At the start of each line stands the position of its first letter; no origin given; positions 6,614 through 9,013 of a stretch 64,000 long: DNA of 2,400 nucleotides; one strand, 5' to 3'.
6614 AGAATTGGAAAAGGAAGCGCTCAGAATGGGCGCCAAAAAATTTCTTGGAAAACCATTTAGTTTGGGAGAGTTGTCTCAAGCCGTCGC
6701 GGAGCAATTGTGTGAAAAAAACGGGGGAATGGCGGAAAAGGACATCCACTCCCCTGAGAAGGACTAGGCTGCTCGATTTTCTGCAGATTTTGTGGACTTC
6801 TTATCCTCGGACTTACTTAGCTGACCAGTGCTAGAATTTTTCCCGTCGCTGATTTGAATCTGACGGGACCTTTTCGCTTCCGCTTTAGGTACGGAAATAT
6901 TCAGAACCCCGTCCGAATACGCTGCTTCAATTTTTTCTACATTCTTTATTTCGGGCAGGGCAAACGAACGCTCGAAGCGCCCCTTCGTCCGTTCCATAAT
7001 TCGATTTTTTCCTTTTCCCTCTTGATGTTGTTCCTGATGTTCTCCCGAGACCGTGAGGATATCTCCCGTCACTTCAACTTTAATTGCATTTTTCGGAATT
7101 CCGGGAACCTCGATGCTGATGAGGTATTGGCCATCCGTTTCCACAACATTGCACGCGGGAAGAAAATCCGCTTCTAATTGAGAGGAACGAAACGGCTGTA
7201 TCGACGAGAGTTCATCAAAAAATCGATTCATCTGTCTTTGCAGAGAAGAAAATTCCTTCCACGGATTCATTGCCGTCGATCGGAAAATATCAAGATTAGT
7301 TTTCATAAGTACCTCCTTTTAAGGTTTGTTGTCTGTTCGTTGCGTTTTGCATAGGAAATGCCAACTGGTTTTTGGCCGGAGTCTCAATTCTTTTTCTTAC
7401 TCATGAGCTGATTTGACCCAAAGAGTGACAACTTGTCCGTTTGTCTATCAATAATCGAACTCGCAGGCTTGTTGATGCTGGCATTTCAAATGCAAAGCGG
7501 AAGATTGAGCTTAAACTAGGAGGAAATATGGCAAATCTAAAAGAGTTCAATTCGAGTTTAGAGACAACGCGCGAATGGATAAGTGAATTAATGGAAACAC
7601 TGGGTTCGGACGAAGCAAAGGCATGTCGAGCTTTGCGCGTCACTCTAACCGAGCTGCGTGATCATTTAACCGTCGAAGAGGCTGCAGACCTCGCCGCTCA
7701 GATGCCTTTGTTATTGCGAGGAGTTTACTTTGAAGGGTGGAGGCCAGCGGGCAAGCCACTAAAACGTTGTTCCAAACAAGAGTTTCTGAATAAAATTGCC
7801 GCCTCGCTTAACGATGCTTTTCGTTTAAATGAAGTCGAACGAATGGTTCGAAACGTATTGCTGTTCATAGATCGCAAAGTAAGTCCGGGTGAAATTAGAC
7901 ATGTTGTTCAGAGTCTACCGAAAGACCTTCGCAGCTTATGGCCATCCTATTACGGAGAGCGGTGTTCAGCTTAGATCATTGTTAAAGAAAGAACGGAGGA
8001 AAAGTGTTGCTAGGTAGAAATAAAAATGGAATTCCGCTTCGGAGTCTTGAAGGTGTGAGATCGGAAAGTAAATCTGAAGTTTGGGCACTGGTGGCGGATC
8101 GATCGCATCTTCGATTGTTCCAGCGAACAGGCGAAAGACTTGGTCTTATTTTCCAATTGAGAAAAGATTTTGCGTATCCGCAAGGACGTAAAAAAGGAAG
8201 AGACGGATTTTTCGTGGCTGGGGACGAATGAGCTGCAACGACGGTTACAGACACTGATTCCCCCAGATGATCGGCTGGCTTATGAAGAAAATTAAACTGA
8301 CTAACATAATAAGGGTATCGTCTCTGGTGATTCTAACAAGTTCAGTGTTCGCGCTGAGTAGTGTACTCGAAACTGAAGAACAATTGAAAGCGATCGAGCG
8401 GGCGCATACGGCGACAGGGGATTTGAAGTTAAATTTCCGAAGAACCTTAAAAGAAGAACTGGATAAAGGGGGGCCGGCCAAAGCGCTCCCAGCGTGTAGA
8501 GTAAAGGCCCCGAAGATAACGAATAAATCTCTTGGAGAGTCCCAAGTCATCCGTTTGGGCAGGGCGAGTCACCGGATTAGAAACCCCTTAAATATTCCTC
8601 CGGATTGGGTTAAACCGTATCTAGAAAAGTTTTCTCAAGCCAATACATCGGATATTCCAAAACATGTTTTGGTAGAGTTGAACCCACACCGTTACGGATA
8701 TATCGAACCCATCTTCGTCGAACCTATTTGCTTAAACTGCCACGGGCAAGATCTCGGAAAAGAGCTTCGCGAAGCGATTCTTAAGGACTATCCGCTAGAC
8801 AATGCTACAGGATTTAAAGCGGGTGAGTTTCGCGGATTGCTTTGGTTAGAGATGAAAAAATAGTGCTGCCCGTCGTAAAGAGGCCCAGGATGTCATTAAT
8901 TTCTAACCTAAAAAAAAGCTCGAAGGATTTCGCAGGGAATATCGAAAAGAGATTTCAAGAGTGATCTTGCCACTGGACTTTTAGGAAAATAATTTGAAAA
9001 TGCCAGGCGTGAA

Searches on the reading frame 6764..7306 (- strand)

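Call 88: search_protein_families(library=pfam, proteins=[window:6764-7306:-], max_evalue=0.01)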
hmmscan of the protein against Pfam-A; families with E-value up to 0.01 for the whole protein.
window:6764-7306:- (180 aa): 2 families
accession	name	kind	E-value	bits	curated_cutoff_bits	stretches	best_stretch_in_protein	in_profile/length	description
PF00011.27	HSP20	-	6.2e-23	81.3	20.8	1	55-153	3-102/102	Hsp20/alpha crystallin family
PF17886.7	ArsA_HSP20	-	2.5e-06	27.4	22.5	1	58-138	1-62/63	HSP20-like domain found in ArsA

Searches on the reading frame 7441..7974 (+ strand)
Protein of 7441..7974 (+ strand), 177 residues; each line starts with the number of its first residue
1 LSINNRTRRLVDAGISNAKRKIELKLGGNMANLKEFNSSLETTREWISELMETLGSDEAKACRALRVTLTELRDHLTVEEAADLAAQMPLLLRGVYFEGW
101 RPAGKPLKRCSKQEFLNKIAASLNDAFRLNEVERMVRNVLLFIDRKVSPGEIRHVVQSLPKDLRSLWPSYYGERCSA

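Call 88: search_protein_families(library=pfam, proteins=[window:7441-7974:+], max_evalue=0.01)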
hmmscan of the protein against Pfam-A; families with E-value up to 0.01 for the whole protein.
window:7441-7974:+ (177 aa): 1 family
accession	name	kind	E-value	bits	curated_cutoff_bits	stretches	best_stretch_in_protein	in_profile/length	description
PF10025.14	DUF2267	-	5.9e-30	104.4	29.8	1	44-166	2-122/122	Uncharacterized conserved protein (DUF2267)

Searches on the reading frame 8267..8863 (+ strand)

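Call 42: search_protein_families(library=ncbifam, proteins=[window:8267-8863:+], max_evalue=1)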
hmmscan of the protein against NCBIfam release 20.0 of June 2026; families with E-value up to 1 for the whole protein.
window:8267-8863:+ (198 aa): 1 family
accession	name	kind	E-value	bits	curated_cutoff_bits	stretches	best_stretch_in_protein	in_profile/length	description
NF011767.0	PRK15221.1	subfamily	0.17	11.9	204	1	6-58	1-50/165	Saf-pilin pilus formation protein SafA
